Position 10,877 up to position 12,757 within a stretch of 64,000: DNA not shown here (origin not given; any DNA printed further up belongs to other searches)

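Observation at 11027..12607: Fused GT2 glycosyltransferase / CE4 deacetylase (ArnC-ArnD-like architecture) embedded in a MacAB-type exporter gene string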

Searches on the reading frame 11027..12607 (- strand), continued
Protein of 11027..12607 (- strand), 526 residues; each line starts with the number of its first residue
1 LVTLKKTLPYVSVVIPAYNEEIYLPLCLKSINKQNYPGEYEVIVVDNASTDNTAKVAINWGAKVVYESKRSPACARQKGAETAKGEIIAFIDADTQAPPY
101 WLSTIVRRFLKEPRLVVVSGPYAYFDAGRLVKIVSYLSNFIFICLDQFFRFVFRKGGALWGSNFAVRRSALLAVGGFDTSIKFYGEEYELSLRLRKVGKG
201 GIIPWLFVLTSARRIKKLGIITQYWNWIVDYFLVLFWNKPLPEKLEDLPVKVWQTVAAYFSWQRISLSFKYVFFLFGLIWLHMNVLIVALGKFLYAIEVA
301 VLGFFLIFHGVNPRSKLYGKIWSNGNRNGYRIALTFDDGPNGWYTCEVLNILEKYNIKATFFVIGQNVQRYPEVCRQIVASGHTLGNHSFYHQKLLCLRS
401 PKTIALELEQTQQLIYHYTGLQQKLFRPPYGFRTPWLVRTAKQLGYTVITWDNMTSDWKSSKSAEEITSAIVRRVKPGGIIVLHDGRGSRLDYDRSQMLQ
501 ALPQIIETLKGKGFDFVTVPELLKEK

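Call 7: find_homologous_proteins(query=window:11027-12607:-, max_evalue=1e-10)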
Query window:11027-12607:- (526 aa): 4373 proteins with E <= 1e-10 among 8000 candidates; the best 120 are listed.
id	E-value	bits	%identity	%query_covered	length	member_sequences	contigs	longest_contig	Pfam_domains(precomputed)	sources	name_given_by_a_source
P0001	0.0e+0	1216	100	100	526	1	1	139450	PF13632.13,PF10111.15,PF13641.13,PF01522.27,PF00535.33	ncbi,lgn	-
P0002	5.2e-257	872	71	99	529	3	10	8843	PF13632.13,PF10111.15,PF13506.14,PF13641.13,PF01522.27,PF00535.33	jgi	jgi:peptidoglycan/xylan/chitin deacetylase (PgdA/CDA1 family)/GT2 family glycosyltransferase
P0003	1.2e-256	870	69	99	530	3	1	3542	PF13632.13,PF10111.15,PF13506.14,PF13641.13,PF01522.27,PF00535.33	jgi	-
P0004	2.1e-255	866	69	98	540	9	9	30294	PF13632.13,PF10111.15,PF13506.14,PF13641.13,PF01522.27,PF00535.33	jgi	-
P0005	4.8e-255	865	69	99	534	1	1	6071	PF13632.13,PF10111.15,PF13506.14,PF13641.13,PF01522.27,PF00535.33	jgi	jgi:peptidoglycan/xylan/chitin deacetylase (PgdA/CDA1 family)/GT2 family glycosyltransferase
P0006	1.1e-254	864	69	99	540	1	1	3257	PF13632.13,PF10111.15,PF13506.14,PF13641.13,PF01522.27,PF00535.33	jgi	-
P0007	5.5e-254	862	69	99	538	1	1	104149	PF13632.13,PF10111.15,PF13506.14,PF13641.13,PF01522.27,PF00535.33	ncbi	ncbi:glycosyltransferase [Chloroflexota bacterium]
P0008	6.8e-254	861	70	99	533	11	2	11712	PF13632.13,PF10111.15,PF13506.14,PF13641.13,PF01522.27,PF00535.33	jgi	-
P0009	7.0e-254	861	69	99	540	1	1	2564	PF13632.13,PF10111.15,PF13506.14,PF13641.13,PF01522.27,PF00535.33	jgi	jgi:peptidoglycan/xylan/chitin deacetylase (PgdA/CDA1 family)/GT2 family glycosyltransferase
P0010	7.0e-254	861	69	99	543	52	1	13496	PF13632.13,PF10111.15,PF13506.14,PF13641.13,PF01522.27,PF00535.33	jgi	jgi:peptidoglycan/xylan/chitin deacetylase (PgdA/CDA1 family)/GT2 family glycosyltransferase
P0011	8.2e-254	861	69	100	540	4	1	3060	PF13632.13,PF10111.15,PF13506.14,PF13641.13,PF01522.27,PF00535.33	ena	-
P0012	1.4e-253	860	70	99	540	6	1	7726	PF13632.13,PF10111.15,PF13506.14,PF13641.13,PF01522.27,PF00535.33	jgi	-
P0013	2.0e-253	860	69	99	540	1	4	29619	PF13632.13,PF10111.15,PF13506.14,PF13641.13,PF01522.27,PF00535.33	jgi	-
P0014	2.4e-253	859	69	99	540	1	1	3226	PF13632.13,PF10111.15,PF13506.14,PF13641.13,PF01522.27,PF00535.33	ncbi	-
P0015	2.7e-253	859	69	99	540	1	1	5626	PF13632.13,PF10111.15,PF13506.14,PF13641.13,PF01522.27,PF00535.33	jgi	jgi:peptidoglycan/xylan/chitin deacetylase (PgdA/CDA1 family)/GT2 family glycosyltransferase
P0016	3.5e-253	859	69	99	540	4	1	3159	PF13632.13,PF10111.15,PF13506.14,PF13641.13,PF01522.27,PF00535.33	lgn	-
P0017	3.6e-253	859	69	99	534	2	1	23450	PF13632.13,PF10111.15,PF13506.14,PF13641.13,PF01522.27,PF00535.33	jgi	-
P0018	3.8e-253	859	69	99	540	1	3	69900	PF13632.13,PF10111.15,PF13506.14,PF13641.13,PF01522.27,PF00535.33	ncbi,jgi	-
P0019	5.2e-253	858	69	98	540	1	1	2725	PF13632.13,PF10111.15,PF13506.14,PF13641.13,PF01522.27,PF00535.33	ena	-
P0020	9.7e-253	857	70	99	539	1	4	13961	PF13632.13,PF10111.15,PF13506.14,PF13641.13,PF01522.27,PF00535.33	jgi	jgi:peptidoglycan/xylan/chitin deacetylase (PgdA/CDA1 family)/GT2 family glycosyltransferase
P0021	1.0e-252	857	69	99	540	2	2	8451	PF13632.13,PF10111.15,PF13506.14,PF13641.13,PF01522.27,PF00535.33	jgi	jgi:peptidoglycan/xylan/chitin deacetylase (PgdA/CDA1 family)/GT2 family glycosyltransferase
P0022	1.5e-252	857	70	99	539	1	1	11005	PF13632.13,PF10111.15,PF13506.14,PF13641.13,PF01522.27,PF00535.33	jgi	jgi:peptidoglycan/xylan/chitin deacetylase (PgdA/CDA1 family)/GT2 family glycosyltransferase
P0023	1.6e-252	857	69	99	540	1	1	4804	PF13632.13,PF10111.15,PF13506.14,PF13641.13,PF01522.27,PF00535.33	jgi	-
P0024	2.5e-252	856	68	99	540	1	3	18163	PF13632.13,PF10111.15,PF13506.14,PF13641.13,PF01522.27,PF00535.33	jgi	jgi:peptidoglycan/xylan/chitin deacetylase (PgdA/CDA1 family)/GT2 family glycosyltransferase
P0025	3.2e-252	856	69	99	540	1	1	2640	PF13632.13,PF10111.15,PF13506.14,PF13641.13,PF01522.27,PF00535.33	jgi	-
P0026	4.9e-252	855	69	99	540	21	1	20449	PF13632.13,PF10111.15,PF13506.14,PF13641.13,PF01522.27,PF00535.33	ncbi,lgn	-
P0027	6.3e-252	855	69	99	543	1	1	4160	PF13632.13,PF10111.15,PF13506.14,PF13641.13,PF01522.27,PF00535.33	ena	-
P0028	7.7e-252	855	68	100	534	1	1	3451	PF13632.13,PF10111.15,PF13506.14,PF13641.13,PF01522.27,PF00535.33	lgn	-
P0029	8.9e-252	854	69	99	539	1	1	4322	PF13632.13,PF10111.15,PF13506.14,PF13641.13,PF01522.27,PF00535.33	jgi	-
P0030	9.3e-252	854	68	99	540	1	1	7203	PF13632.13,PF10111.15,PF13506.14,PF13641.13,PF01522.27,PF00535.33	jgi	jgi:peptidoglycan/xylan/chitin deacetylase (PgdA/CDA1 family)/GT2 family glycosyltransferase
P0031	1.9e-251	853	69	99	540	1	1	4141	PF13632.13,PF10111.15,PF13506.14,PF13641.13,PF01522.27,PF00535.33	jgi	-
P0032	2.3e-251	853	68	99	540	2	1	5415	PF13632.13,PF10111.15,PF13506.14,PF13641.13,PF01522.27,PF00535.33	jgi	-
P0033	3.8e-251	852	68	100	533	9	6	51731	PF13632.13,PF10111.15,PF13506.14,PF13641.13,PF01522.27,PF00535.33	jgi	-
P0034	9.3e-251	851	69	99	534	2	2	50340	PF13632.13,PF10111.15,PF13506.14,PF13641.13,PF01522.27,PF00535.33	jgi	-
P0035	9.8e-251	851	69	100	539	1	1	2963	PF13632.13,PF10111.15,PF13506.14,PF13641.13,PF01522.27,PF00535.33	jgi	jgi:peptidoglycan/xylan/chitin deacetylase (PgdA/CDA1 family)/GT2 family glycosyltransferase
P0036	1.1e-250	851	69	99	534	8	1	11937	PF13632.13,PF10111.15,PF13506.14,PF13641.13,PF01522.27,PF00535.33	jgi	-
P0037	1.2e-250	851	68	100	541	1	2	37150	PF13632.13,PF10111.15,PF13506.14,PF13641.13,PF01522.27,PF00535.33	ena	-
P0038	1.2e-250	851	69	98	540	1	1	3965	PF13632.13,PF10111.15,PF13506.14,PF13641.13,PF01522.27,PF00535.33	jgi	-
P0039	1.3e-250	851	69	99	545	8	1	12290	PF13632.13,PF10111.15,PF13506.14,PF13641.13,PF01522.27,PF00535.33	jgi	-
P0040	1.8e-250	850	69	98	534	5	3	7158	PF13632.13,PF10111.15,PF13506.14,PF13641.13,PF01522.27,PF00535.33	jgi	-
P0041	2.1e-250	850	69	99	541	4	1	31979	PF13632.13,PF10111.15,PF13506.14,PF13641.13,PF01522.27,PF00535.33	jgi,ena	-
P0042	2.7e-250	849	69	99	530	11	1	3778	PF13632.13,PF10111.15,PF13506.14,PF13641.13,PF01522.27,PF00535.33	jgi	jgi:peptidoglycan/xylan/chitin deacetylase (PgdA/CDA1 family)/GT2 family glycosyltransferase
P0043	3.2e-250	849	68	98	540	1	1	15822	PF13632.13,PF10111.15,PF13506.14,PF13641.13,PF01522.27,PF00535.33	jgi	jgi:peptidoglycan/xylan/chitin deacetylase (PgdA/CDA1 family)/GT2 family glycosyltransferase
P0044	3.3e-250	849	68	99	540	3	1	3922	PF13632.13,PF10111.15,PF13506.14,PF13641.13,PF01522.27,PF00535.33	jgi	-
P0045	3.3e-250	849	68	99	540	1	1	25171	PF13632.13,PF10111.15,PF13506.14,PF13641.13,PF01522.27,PF00535.33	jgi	jgi:peptidoglycan/xylan/chitin deacetylase (PgdA/CDA1 family)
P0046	3.6e-250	849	68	99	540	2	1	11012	PF13632.13,PF10111.15,PF13506.14,PF13641.13,PF01522.27,PF00535.33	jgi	jgi:peptidoglycan/xylan/chitin deacetylase (PgdA/CDA1 family)/GT2 family glycosyltransferase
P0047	3.8e-250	849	68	99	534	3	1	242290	PF13632.13,PF10111.15,PF13506.14,PF13641.13,PF01522.27,PF00535.33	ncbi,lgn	ncbi:MAG: polysaccharide deacetylase family protein [Dehalococcoidia bacterium]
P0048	4.3e-250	849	67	100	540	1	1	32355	PF13632.13,PF10111.15,PF13506.14,PF13641.13,PF01522.27,PF00535.33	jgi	jgi:peptidoglycan/xylan/chitin deacetylase (PgdA/CDA1 family)/GT2 family glycosyltransferase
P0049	4.5e-250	849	68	100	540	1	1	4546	PF13632.13,PF10111.15,PF13506.14,PF13641.13,PF01522.27,PF00535.33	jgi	jgi:peptidoglycan/xylan/chitin deacetylase (PgdA/CDA1 family)/GT2 family glycosyltransferase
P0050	4.7e-250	849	68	98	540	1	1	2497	PF13632.13,PF10111.15,PF13506.14,PF13641.13,PF01522.27,PF00535.33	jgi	-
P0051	5.1e-250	849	68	99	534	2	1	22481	PF13632.13,PF10111.15,PF13506.14,PF13641.13,PF01522.27,PF00535.33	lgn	-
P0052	5.9e-250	848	68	99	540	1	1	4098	PF13632.13,PF10111.15,PF13506.14,PF13641.13,PF01522.27,PF00535.33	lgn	-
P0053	9.2e-250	848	68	98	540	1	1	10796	PF13632.13,PF10111.15,PF13506.14,PF13641.13,PF01522.27,PF00535.33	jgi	jgi:peptidoglycan/xylan/chitin deacetylase (PgdA/CDA1 family)/GT2 family glycosyltransferase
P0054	1.0e-249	847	69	99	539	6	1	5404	PF13632.13,PF10111.15,PF13506.14,PF13641.13,PF01522.27,PF00535.33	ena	-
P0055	1.3e-249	847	67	99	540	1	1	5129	PF13632.13,PF10111.15,PF13506.14,PF13641.13,PF01522.27,PF00535.33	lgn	-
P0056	1.6e-249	847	68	99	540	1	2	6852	PF13632.13,PF10111.15,PF13506.14,PF13641.13,PF01522.27,PF00535.33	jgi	-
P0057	1.6e-249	847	68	99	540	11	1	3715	PF13632.13,PF10111.15,PF13506.14,PF13641.13,PF01522.27,PF00535.33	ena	-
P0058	1.9e-249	847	68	99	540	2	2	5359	PF13632.13,PF10111.15,PF13506.14,PF13641.13,PF01522.27,PF00535.33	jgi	jgi:peptidoglycan/xylan/chitin deacetylase (PgdA/CDA1 family)/GT2 family glycosyltransferase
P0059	2.1e-249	846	69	99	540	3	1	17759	PF13632.13,PF10111.15,PF13506.14,PF13641.13,PF01522.27,PF00535.33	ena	-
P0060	2.3e-249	846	69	99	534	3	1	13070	PF13632.13,PF10111.15,PF13506.14,PF13641.13,PF01522.27,PF00535.33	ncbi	-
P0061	4.0e-249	846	69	99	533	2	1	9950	PF13632.13,PF10111.15,PF13506.14,PF13641.13,PF01522.27,PF00535.33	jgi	-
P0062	4.7e-249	845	68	99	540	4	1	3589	PF13632.13,PF10111.15,PF13506.14,PF13641.13,PF01522.27,PF00535.33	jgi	jgi:peptidoglycan/xylan/chitin deacetylase (PgdA/CDA1 family)/GT2 family glycosyltransferase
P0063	4.9e-249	845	68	99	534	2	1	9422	PF13632.13,PF10111.15,PF13506.14,PF13641.13,PF01522.27,PF00535.33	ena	-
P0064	5.2e-249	845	68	99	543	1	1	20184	PF13632.13,PF10111.15,PF13506.14,PF13641.13,PF01522.27,PF00535.33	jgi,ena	-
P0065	5.4e-249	845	69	99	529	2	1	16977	PF13632.13,PF10111.15,PF13506.14,PF13641.13,PF01522.27,PF00535.33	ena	-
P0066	5.5e-249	845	68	99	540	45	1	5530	PF13632.13,PF10111.15,PF13506.14,PF13641.13,PF01522.27,PF00535.33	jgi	-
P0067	6.2e-249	845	68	99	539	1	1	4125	PF13632.13,PF10111.15,PF13506.14,PF13641.13,PF01522.27,PF00535.33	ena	-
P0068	7.1e-249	845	68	99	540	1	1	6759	PF13632.13,PF10111.15,PF13506.14,PF13641.13,PF01522.27,PF00535.33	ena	-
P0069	7.9e-249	845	66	99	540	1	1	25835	PF13632.13,PF10111.15,PF13506.14,PF13641.13,PF01522.27,PF00535.33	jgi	jgi:peptidoglycan/xylan/chitin deacetylase (PgdA/CDA1 family)/GT2 family glycosyltransferase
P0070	8.8e-249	844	68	99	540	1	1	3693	PF13632.13,PF10111.15,PF13506.14,PF13641.13,PF01522.27,PF00535.33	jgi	jgi:peptidoglycan/xylan/chitin deacetylase (PgdA/CDA1 family)/GT2 family glycosyltransferase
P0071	9.6e-249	844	69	99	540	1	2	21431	PF13632.13,PF10111.15,PF13506.14,PF13641.13,PF01522.27,PF00535.33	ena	-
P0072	1.1e-248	844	67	100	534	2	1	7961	PF13632.13,PF10111.15,PF13641.13,PF01522.27,PF00535.33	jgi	-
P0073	1.2e-248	844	69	98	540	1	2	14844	PF13632.13,PF10111.15,PF13506.14,PF13641.13,PF01522.27,PF00535.33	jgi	jgi:peptidoglycan/xylan/chitin deacetylase (PgdA/CDA1 family)/GT2 family glycosyltransferase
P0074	1.6e-248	844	68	98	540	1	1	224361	PF13632.13,PF10111.15,PF13506.14,PF13641.13,PF01522.27,PF00535.33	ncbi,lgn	-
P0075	1.8e-248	843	68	99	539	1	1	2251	PF13632.13,PF10111.15,PF13506.14,PF13641.13,PF01522.27,PF00535.33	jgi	jgi:peptidoglycan/xylan/chitin deacetylase (PgdA/CDA1 family)/glycosyltransferase involved in cell w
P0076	3.7e-248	842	69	99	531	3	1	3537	PF13632.13,PF10111.15,PF13641.13,PF01522.27,PF00535.33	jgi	-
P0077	4.3e-248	842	68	99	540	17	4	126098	PF13632.13,PF10111.15,PF13506.14,PF13641.13,PF01522.27,PF00535.33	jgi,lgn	jgi:peptidoglycan/xylan/chitin deacetylase (PgdA/CDA1 family)/GT2 family glycosyltransferase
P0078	6.2e-248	842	69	97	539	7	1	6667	PF13632.13,PF10111.15,PF13506.14,PF13641.13,PF01522.27,PF00535.33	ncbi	-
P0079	1.1e-247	841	67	99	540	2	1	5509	PF13632.13,PF10111.15,PF13506.14,PF13641.13,PF01522.27,PF00535.33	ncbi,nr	ncbi:MAG: glycosyltransferase [Dehalococcoidia bacterium]|nr:glycosyltransferase [Dehalococcoidia ba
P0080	1.7e-247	840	68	99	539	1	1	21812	PF13632.13,PF10111.15,PF13506.14,PF13641.13,PF01522.27,PF00535.33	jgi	jgi:peptidoglycan/xylan/chitin deacetylase (PgdA/CDA1 family)/GT2 family glycosyltransferase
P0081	1.7e-247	840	67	98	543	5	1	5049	PF13632.13,PF10111.15,PF13506.14,PF13641.13,PF01522.27,PF00535.33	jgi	jgi:peptidoglycan-N-acetylglucosamine deacetylase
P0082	2.0e-247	840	67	99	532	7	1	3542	PF13632.13,PF10111.15,PF13506.14,PF13641.13,PF01522.27,PF00535.33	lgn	-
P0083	2.2e-247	840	68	99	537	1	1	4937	PF13632.13,PF10111.15,PF13506.14,PF13641.13,PF01522.27,PF00535.33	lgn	-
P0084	2.2e-247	840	68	99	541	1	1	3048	PF13632.13,PF10111.15,PF13506.14,PF13641.13,PF01522.27,PF00535.33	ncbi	-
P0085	3.0e-247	839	68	99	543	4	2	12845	PF13632.13,PF10111.15,PF13641.13,PF01522.27,PF00535.33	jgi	jgi:peptidoglycan/xylan/chitin deacetylase (PgdA/CDA1 family)/GT2 family glycosyltransferase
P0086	4.0e-247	839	67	99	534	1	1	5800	PF13632.13,PF10111.15,PF13506.14,PF13641.13,PF01522.27,PF00535.33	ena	-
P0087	4.9e-247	839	68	99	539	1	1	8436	PF13632.13,PF10111.15,PF13641.13,PF01522.27,PF00535.33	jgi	jgi:peptidoglycan/xylan/chitin deacetylase (PgdA/CDA1 family)/GT2 family glycosyltransferase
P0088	5.6e-247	838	66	99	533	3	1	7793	PF13632.13,PF10111.15,PF13506.14,PF13641.13,PF01522.27,PF00535.33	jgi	-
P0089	8.4e-247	838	68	99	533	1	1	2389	PF13632.13,PF10111.15,PF13506.14,PF13641.13,PF01522.27,PF00535.33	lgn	-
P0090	8.4e-247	838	67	99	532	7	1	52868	PF13632.13,PF10111.15,PF13506.14,PF13641.13,PF01522.27,PF00535.33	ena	-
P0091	9.5e-247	838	69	99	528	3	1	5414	PF13632.13,PF10111.15,PF13506.14,PF13641.13,PF01522.27,PF00535.33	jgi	-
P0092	1.1e-246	837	68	99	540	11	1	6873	PF13632.13,PF10111.15,PF13506.14,PF13641.13,PF03065.21,PF01522.27,PF00535.33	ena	-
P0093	1.8e-246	837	68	98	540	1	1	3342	PF13632.13,PF10111.15,PF13506.14,PF13641.13,PF01522.27,PF00535.33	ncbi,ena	-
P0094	1.9e-246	837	68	99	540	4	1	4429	PF13632.13,PF10111.15,PF13506.14,PF13641.13,PF01522.27,PF00535.33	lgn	-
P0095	1.9e-246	837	68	99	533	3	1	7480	PF13632.13,PF10111.15,PF13506.14,PF13641.13,PF01522.27,PF00535.33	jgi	-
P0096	2.8e-246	836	69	97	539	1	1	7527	PF13632.13,PF10111.15,PF13506.14,PF13641.13,PF01522.27,PF00535.33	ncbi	-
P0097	2.9e-246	836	68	98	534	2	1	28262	PF13632.13,PF10111.15,PF13506.14,PF13641.13,PF01522.27,PF00535.33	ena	-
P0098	3.9e-246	836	68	99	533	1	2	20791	PF13632.13,PF10111.15,PF13506.14,PF13641.13,PF01522.27,PF00535.33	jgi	jgi:peptidoglycan/xylan/chitin deacetylase (PgdA/CDA1 family)/GT2 family glycosyltransferase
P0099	6.8e-246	835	67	99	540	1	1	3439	PF13632.13,PF10111.15,PF13506.14,PF13641.13,PF01522.27,PF00535.33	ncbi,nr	ncbi:MAG TPA: polysaccharide deacetylase family protein [Dehalococcoidia bacterium]|nr:polysaccharid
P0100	8.3e-246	835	67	99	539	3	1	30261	PF13632.13,PF10111.15,PF13506.14,PF13641.13,PF01522.27,PF00535.33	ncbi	ncbi:MAG: glycosyltransferase [Dehalococcoidales bacterium]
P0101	8.8e-246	835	68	99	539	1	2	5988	PF13632.13,PF10111.15,PF13506.14,PF13641.13,PF01522.27,PF00535.33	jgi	jgi:peptidoglycan/xylan/chitin deacetylase (PgdA/CDA1 family)/GT2 family glycosyltransferase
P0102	9.1e-246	834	67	99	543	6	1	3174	PF13632.13,PF10111.15,PF13506.14,PF13641.13,PF01522.27,PF00535.33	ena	-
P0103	1.1e-245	834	68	97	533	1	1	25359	PF13632.13,PF10111.15,PF13506.14,PF13641.13,PF01522.27,PF00535.33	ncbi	-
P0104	1.1e-245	834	68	97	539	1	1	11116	PF13632.13,PF10111.15,PF13506.14,PF13641.13,PF01522.27,PF00535.33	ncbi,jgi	jgi:peptidoglycan/xylan/chitin deacetylase (PgdA/CDA1 family)/GT2 family glycosyltransferase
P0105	1.4e-245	834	67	99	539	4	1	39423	PF13632.13,PF10111.15,PF13506.14,PF13641.13,PF01522.27,PF00535.33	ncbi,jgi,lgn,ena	-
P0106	3.3e-245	833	66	100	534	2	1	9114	PF13632.13,PF10111.15,PF13506.14,PF13641.13,PF01522.27,PF00535.33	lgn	-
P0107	4.4e-245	832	67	99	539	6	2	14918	PF13632.13,PF10111.15,PF13506.14,PF13641.13,PF01522.27,PF00535.33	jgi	jgi:peptidoglycan/xylan/chitin deacetylase (PgdA/CDA1 family)/GT2 family glycosyltransferase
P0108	4.5e-245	832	67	99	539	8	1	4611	PF13632.13,PF10111.15,PF13506.14,PF13641.13,PF01522.27,PF00535.33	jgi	-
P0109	6.1e-245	832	69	99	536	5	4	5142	PF13632.13,PF10111.15,PF13506.14,PF13641.13,PF01522.27,PF00535.33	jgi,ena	-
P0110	6.2e-245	832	67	99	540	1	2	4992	PF13632.13,PF10111.15,PF13506.14,PF13641.13,PF01522.27,PF00535.33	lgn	-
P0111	9.0e-245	831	68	99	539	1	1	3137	PF13632.13,PF10111.15,PF13506.14,PF13641.13,PF01522.27,PF00535.33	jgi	jgi:peptidoglycan/xylan/chitin deacetylase (PgdA/CDA1 family)/GT2 family glycosyltransferase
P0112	1.3e-244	831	67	98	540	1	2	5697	PF13632.13,PF10111.15,PF13506.14,PF13641.13,PF01522.27,PF00535.33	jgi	jgi:peptidoglycan/xylan/chitin deacetylase (PgdA/CDA1 family)/glycosyltransferase involved in cell w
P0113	1.5e-244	830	68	97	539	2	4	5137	PF13632.13,PF10111.15,PF13506.14,PF13641.13,PF01522.27,PF00535.33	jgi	-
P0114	2.3e-244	830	67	99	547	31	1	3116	PF13632.13,PF10111.15,PF13506.14,PF13641.13,PF01522.27,PF00535.33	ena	-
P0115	3.0e-244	829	66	100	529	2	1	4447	PF13632.13,PF10111.15,PF13506.14,PF13641.13,PF01522.27,PF00535.33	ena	-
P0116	3.6e-244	829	67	99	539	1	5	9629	PF13632.13,PF10111.15,PF13506.14,PF13641.13,PF01522.27,PF00535.33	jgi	jgi:peptidoglycan/xylan/chitin deacetylase (PgdA/CDA1 family)/GT2 family glycosyltransferase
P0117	3.7e-244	829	67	98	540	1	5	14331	PF13632.13,PF10111.15,PF13506.14,PF13641.13,PF01522.27,PF00535.33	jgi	jgi:peptidoglycan/xylan/chitin deacetylase (PgdA/CDA1 family)/GT2 family glycosyltransferase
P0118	3.9e-244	829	66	99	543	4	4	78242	PF13632.13,PF10111.15,PF13506.14,PF13641.13,PF03065.21,PF01522.27,PF00535.33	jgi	jgi:peptidoglycan-N-acetylglucosamine deacetylase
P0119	4.3e-244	829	67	98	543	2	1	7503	PF13632.13,PF10111.15,PF13506.14,PF13641.13,PF01522.27,PF00535.33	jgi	jgi:peptidoglycan-N-acetylglucosamine deacetylase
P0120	4.5e-244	829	67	98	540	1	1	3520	PF13632.13,PF10111.15,PF13506.14,PF13641.13,PF01522.27,PF00535.33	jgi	jgi:peptidoglycan/xylan/chitin deacetylase (PgdA/CDA1 family)/GT2 family glycosyltransferase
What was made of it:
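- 11027..12607 (-): Whole gene: 526-aa GT2-TM-CE4 fusion protein (TTG start). Full-length homologues cover 97-100% of it (call 7).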
